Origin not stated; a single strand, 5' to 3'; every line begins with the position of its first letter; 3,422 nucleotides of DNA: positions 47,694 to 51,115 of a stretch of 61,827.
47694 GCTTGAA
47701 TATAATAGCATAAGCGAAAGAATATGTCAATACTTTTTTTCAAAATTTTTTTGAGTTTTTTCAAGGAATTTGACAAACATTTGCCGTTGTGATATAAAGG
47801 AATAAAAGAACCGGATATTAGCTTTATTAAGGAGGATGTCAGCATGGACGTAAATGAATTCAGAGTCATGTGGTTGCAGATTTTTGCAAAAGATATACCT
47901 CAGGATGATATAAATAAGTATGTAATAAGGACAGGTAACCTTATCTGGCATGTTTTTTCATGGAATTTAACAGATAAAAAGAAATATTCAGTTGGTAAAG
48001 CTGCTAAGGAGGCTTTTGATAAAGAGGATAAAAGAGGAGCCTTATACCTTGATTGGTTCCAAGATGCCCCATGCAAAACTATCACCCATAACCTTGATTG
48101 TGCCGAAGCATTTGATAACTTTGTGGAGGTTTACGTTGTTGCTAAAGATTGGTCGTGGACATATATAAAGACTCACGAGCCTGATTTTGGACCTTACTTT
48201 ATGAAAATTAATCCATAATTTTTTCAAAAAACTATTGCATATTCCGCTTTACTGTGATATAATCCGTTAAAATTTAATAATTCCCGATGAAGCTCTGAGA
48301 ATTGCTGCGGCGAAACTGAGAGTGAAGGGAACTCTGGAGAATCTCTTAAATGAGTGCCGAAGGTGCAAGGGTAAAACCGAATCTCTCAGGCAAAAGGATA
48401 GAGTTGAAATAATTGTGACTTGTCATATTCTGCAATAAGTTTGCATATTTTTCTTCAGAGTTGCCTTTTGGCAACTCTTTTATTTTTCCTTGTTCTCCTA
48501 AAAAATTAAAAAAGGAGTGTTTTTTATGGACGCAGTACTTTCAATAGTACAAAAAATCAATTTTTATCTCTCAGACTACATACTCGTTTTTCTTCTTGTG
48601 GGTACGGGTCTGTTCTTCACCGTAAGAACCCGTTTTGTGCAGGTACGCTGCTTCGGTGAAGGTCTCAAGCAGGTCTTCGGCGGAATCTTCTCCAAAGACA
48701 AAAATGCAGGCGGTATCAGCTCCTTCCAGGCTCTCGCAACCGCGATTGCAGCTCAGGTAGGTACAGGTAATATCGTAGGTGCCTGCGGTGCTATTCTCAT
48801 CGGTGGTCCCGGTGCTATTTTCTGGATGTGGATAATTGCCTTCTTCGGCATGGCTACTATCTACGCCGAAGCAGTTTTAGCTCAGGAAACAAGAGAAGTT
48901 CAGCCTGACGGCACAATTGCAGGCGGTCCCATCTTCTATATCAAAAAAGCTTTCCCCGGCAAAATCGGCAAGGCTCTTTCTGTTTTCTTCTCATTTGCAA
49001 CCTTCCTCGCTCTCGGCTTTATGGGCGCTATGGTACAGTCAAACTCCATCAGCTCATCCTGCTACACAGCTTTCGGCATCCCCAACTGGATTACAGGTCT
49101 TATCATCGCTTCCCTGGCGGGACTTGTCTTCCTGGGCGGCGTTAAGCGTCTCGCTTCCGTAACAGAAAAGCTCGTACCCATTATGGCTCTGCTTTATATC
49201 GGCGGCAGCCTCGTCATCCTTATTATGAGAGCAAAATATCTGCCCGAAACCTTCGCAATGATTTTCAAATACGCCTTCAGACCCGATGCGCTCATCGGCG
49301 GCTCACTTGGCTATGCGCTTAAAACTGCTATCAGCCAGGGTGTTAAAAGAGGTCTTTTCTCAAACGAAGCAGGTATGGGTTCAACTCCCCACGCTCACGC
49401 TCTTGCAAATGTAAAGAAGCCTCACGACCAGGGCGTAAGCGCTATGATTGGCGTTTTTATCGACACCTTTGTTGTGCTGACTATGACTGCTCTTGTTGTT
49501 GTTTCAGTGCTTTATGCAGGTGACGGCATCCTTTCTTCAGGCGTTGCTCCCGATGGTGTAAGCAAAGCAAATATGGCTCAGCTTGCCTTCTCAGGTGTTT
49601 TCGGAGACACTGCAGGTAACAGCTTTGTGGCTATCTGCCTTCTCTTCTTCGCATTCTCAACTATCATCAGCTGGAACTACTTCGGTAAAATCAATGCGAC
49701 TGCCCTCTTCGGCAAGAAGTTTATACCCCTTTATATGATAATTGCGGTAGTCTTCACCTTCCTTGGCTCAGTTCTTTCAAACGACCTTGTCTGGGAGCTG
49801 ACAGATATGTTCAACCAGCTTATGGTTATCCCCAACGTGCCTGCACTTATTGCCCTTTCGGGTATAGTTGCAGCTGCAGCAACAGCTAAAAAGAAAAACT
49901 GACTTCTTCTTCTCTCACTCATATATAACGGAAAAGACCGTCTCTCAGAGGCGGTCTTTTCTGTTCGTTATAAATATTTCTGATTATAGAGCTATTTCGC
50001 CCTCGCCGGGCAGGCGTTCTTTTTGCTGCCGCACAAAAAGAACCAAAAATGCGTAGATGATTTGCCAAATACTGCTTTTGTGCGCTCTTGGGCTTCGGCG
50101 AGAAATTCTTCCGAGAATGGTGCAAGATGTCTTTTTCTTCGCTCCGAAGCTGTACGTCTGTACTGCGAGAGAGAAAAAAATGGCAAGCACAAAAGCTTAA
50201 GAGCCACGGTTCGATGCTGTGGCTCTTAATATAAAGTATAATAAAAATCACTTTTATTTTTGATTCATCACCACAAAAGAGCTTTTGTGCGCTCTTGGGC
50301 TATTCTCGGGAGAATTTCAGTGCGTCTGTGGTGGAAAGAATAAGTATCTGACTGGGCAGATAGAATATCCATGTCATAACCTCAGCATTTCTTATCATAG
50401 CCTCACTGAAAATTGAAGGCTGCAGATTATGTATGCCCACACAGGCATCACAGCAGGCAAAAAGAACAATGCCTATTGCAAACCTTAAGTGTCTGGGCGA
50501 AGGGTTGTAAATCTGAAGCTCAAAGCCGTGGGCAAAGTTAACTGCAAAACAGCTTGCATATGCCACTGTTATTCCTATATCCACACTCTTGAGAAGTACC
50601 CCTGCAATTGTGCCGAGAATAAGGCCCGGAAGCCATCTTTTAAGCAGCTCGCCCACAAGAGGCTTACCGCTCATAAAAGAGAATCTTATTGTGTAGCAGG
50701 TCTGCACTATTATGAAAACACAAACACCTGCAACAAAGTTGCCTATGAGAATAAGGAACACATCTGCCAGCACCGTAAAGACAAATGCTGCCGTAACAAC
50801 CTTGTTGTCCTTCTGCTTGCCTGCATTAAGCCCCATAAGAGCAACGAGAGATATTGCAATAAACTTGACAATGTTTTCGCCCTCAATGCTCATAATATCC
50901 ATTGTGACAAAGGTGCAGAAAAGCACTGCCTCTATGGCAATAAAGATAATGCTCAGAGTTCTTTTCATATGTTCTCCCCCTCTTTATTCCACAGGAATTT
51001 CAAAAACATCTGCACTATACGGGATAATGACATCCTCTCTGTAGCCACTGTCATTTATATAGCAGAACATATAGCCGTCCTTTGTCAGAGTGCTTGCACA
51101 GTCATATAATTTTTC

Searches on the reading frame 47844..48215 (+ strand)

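Call 8: search_protein_families(library=pfam, proteins=[window:47844-48215:+], max_evalue=0.01)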
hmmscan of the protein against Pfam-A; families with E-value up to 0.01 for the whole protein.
window:47844-48215:+ (124 aa): 1 family
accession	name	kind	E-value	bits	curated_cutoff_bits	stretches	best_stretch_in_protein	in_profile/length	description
PF14101.11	DUF4275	-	1.6e-14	54.8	27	1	6-119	24-139/139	Domain of unknown function (DUF4275)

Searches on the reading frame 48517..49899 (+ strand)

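Call 8: search_protein_families(library=pfam, proteins=[window:48517-49899:+], max_evalue=0.01)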
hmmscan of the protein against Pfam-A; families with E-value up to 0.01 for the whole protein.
window:48517-49899:+ (461 aa): 1 family
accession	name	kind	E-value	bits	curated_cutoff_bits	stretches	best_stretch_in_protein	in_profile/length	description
PF01235.23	Na_Ala_symp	-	3.5e-124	415.5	24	1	60-455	6-376/392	Sodium:alanine symporter family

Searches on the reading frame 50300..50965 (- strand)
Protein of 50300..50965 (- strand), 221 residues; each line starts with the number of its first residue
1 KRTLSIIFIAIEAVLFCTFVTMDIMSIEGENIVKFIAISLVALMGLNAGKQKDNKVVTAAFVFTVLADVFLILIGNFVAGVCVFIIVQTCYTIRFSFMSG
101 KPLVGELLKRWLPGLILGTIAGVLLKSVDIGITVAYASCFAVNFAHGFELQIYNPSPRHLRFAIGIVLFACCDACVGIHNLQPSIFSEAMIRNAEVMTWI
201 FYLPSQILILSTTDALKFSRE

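Call 8: search_protein_families(library=pfam, proteins=[window:50300-50965:-], max_evalue=0.01)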
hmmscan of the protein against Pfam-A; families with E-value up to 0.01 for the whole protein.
window:50300-50965:- (221 aa): 1 family
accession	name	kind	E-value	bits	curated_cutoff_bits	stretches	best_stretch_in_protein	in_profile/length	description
PF07947.19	YhhN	-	5.9e-12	46.1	25.6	1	33-211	5-180/182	YhhN family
